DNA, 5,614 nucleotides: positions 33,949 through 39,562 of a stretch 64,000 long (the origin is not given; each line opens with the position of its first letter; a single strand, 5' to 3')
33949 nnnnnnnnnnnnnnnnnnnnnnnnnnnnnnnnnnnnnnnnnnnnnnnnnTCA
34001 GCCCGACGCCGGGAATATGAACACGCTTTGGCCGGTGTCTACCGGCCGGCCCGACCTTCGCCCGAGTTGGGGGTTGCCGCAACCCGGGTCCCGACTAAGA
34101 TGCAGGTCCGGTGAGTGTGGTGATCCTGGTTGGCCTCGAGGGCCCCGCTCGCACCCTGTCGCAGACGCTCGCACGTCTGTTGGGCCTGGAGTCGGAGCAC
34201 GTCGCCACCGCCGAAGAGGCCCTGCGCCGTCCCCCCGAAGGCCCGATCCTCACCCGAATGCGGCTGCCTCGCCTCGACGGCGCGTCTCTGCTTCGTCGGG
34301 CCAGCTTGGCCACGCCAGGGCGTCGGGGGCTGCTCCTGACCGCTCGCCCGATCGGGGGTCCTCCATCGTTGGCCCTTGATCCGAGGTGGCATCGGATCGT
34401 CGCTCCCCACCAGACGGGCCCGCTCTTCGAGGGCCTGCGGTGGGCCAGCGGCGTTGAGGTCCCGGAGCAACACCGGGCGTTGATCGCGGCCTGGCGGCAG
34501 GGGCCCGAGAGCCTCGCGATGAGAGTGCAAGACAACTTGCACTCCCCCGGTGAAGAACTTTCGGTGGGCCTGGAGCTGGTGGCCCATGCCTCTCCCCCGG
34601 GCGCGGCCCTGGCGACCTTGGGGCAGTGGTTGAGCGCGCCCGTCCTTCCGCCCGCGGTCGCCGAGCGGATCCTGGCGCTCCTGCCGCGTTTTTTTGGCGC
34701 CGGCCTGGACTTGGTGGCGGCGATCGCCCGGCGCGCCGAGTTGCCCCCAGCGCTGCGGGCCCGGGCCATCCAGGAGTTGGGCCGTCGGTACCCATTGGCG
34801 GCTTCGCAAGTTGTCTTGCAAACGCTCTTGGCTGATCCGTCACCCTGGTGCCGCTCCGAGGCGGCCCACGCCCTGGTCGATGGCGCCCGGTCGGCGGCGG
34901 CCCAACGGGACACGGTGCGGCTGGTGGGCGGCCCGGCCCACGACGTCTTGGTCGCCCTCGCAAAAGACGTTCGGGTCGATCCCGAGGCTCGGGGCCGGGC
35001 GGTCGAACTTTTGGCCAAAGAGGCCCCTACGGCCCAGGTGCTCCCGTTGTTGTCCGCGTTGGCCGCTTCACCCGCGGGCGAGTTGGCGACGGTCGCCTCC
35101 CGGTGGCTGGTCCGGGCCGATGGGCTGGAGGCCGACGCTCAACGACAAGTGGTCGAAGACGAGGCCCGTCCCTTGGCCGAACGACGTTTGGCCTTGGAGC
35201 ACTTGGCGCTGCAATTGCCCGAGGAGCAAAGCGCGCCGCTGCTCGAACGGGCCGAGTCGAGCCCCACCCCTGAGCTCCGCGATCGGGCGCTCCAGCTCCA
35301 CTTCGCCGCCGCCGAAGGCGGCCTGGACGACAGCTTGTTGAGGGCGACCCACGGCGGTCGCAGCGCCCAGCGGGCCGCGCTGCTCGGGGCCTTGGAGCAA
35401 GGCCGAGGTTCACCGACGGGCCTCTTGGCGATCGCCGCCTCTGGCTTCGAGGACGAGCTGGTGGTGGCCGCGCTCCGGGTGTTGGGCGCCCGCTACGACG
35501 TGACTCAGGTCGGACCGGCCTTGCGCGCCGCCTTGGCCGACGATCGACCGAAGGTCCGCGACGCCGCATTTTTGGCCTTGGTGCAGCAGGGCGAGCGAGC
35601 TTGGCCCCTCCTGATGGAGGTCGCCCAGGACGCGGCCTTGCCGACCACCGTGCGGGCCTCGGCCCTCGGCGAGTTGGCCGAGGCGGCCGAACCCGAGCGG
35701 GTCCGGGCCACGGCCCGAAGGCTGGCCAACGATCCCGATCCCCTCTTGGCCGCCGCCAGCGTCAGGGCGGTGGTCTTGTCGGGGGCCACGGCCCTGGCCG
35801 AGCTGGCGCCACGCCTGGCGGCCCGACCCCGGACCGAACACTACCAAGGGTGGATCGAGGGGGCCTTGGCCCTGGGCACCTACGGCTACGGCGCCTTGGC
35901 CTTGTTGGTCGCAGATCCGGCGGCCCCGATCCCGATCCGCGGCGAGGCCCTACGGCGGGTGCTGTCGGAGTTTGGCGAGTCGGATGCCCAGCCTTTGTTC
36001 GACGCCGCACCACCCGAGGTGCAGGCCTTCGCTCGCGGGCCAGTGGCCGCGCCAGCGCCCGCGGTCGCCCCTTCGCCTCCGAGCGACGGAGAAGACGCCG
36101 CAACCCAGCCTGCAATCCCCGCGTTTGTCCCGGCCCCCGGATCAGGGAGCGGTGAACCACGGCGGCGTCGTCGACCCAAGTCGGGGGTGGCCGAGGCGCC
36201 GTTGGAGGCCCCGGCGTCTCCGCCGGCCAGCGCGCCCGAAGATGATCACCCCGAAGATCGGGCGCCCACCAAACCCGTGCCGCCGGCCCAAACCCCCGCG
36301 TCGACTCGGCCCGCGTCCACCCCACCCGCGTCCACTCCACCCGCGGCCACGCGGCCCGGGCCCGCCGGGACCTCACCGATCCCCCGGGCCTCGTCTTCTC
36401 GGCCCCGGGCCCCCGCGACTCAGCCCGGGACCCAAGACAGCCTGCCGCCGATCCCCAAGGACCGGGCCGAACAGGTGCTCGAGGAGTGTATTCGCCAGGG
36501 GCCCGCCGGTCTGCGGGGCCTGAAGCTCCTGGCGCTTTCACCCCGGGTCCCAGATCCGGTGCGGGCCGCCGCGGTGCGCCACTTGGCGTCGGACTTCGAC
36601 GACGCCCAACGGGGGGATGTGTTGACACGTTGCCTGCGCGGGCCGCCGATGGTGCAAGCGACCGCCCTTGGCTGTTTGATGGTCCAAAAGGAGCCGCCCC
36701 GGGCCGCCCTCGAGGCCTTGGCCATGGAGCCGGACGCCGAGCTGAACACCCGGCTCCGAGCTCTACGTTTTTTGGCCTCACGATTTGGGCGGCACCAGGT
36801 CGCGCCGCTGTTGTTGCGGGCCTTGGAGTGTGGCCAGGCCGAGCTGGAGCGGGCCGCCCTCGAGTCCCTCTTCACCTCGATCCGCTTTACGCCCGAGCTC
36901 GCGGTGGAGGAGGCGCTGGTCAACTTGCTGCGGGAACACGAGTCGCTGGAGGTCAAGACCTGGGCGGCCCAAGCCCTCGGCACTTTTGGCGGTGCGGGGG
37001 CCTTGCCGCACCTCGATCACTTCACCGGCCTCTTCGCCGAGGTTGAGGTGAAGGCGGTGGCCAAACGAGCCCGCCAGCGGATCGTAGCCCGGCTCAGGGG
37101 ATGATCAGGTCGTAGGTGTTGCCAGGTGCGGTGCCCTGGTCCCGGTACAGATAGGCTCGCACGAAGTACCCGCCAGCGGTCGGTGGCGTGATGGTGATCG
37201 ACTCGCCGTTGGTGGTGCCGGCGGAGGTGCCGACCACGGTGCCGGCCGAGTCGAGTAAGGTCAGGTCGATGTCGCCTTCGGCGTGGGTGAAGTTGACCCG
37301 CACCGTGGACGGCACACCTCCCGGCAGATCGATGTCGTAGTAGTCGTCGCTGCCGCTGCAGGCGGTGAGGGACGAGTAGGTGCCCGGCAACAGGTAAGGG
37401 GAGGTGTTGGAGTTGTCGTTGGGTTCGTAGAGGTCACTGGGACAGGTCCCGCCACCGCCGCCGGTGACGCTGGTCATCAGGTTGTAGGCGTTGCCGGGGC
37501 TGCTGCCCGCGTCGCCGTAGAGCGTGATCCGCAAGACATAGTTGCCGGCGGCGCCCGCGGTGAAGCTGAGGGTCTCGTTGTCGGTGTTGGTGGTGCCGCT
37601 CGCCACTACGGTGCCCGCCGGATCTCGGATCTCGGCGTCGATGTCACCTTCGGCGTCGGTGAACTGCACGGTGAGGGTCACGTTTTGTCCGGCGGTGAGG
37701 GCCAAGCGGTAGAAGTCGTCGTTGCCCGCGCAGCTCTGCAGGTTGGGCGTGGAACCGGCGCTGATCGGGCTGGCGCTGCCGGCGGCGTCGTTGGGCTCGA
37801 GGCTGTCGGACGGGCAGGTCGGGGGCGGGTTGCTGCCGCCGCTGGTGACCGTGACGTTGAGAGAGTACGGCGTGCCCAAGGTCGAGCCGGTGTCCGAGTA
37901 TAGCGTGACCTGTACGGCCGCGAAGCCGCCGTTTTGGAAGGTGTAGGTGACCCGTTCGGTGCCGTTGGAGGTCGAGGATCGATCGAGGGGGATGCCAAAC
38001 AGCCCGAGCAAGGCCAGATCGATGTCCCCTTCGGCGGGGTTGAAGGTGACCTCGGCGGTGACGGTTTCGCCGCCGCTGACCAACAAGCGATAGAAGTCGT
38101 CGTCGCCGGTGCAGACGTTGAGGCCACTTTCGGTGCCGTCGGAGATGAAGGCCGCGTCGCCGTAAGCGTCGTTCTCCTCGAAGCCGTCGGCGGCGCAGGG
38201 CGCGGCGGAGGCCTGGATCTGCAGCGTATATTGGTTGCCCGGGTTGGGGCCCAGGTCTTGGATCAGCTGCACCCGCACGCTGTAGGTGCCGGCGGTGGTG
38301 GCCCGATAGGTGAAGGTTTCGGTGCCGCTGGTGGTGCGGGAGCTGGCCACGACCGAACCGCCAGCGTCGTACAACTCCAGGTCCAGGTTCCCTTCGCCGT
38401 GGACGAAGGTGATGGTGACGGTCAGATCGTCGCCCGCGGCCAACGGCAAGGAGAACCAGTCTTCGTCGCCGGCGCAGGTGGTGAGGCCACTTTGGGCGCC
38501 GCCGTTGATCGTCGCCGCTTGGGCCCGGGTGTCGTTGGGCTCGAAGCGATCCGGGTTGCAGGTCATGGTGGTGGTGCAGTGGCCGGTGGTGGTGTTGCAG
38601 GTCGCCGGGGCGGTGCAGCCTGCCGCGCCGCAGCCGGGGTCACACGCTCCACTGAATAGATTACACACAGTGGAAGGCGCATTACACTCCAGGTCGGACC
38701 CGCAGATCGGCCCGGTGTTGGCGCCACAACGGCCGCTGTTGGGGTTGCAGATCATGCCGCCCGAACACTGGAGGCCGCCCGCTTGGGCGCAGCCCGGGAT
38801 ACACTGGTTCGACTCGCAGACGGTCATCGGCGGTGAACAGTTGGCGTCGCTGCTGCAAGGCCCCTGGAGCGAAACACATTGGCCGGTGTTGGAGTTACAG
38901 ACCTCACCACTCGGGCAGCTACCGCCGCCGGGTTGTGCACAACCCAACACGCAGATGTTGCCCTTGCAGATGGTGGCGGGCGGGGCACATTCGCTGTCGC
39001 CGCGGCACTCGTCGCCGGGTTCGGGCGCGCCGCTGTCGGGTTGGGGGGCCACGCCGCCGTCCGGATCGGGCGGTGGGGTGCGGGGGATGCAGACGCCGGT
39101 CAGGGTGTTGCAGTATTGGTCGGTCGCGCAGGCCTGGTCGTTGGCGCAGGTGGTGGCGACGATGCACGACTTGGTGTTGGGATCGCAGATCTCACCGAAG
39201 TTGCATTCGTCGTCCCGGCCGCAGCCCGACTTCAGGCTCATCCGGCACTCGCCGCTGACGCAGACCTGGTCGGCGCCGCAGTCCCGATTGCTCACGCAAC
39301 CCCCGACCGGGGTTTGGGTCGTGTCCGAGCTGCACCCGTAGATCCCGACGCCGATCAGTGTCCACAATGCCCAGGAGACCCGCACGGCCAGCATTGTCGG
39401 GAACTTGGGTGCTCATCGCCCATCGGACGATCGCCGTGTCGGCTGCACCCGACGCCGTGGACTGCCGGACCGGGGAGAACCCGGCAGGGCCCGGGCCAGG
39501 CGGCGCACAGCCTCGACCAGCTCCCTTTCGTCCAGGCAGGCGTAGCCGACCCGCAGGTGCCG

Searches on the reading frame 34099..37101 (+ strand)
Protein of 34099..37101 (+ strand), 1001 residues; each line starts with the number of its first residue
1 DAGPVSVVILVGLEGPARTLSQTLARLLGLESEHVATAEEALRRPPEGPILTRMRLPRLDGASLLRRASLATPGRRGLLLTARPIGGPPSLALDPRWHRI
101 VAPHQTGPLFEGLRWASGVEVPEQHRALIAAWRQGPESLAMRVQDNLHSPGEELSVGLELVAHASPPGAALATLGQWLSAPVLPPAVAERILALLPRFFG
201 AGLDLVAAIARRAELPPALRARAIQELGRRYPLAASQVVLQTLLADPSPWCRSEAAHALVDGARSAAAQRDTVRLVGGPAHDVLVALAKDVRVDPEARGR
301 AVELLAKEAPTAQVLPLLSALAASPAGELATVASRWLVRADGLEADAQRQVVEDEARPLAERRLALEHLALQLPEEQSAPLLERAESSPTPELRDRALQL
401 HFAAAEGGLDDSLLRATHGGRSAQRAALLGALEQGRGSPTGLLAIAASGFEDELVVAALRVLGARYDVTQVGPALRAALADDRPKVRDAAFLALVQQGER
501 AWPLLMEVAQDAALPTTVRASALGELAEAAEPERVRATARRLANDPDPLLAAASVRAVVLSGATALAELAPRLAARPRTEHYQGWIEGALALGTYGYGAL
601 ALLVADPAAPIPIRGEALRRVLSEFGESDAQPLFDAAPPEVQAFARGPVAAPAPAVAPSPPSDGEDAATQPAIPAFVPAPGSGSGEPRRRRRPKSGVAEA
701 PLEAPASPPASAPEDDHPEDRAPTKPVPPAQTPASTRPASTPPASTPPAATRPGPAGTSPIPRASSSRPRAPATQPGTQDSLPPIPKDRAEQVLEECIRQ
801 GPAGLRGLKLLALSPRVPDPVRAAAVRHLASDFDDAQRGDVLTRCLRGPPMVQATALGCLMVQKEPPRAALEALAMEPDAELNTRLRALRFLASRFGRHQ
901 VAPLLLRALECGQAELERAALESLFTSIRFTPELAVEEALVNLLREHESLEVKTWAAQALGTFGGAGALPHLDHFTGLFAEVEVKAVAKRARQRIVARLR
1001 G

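Call 32: search_protein_families(library=pfam, proteins=[window:34099-37101:+], max_evalue=0.0001)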
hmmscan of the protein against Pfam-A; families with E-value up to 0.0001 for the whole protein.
window:34099-37101:+ (1001 aa): 2 families
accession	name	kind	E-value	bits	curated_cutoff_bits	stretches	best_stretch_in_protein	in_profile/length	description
PF13646.12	HEAT_2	-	3.9e-19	69.2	27.7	2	441-512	3-74/88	HEAT repeats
PF02985.28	HEAT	-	1.3e-06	28.5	23.5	0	473-496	3-26/31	HEAT repeat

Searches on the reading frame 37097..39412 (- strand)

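Call 32: search_protein_families(library=pfam, proteins=[window:37097-39412:-], max_evalue=0.0001)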
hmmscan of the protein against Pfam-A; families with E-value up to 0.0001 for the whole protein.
window:37097-39412:- (772 aa): 6 families
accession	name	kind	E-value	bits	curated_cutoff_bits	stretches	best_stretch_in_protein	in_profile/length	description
PF04151.21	PPC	-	9.9e-24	84.4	25.9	3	316-382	1-69/70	Bacterial pre-peptidase C-terminal domain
PF00630.25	Filamin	-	2.7e-08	34.9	26.9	0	573-633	18-84/93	Filamin/ABP280 repeat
PF01105.29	EMP24_GP25L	-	3.3e-08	34.2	25.9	0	572-626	18-76/182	emp24/gp25L/p24 family/GOLD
PF18962.6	Por_Secre_tail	-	4.9e-07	30.4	27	0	332-382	10-63/75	Secretion system C-terminal sorting domain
PF08329.16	ChitinaseA_N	-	1.5e-06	28.4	21.2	0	441-526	28-113/133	Chitinase A, N-terminal domain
PF13860.13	FlgD_ig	-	9.3e-05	22.8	27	0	327-382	9-74/79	FlgD Ig-like domain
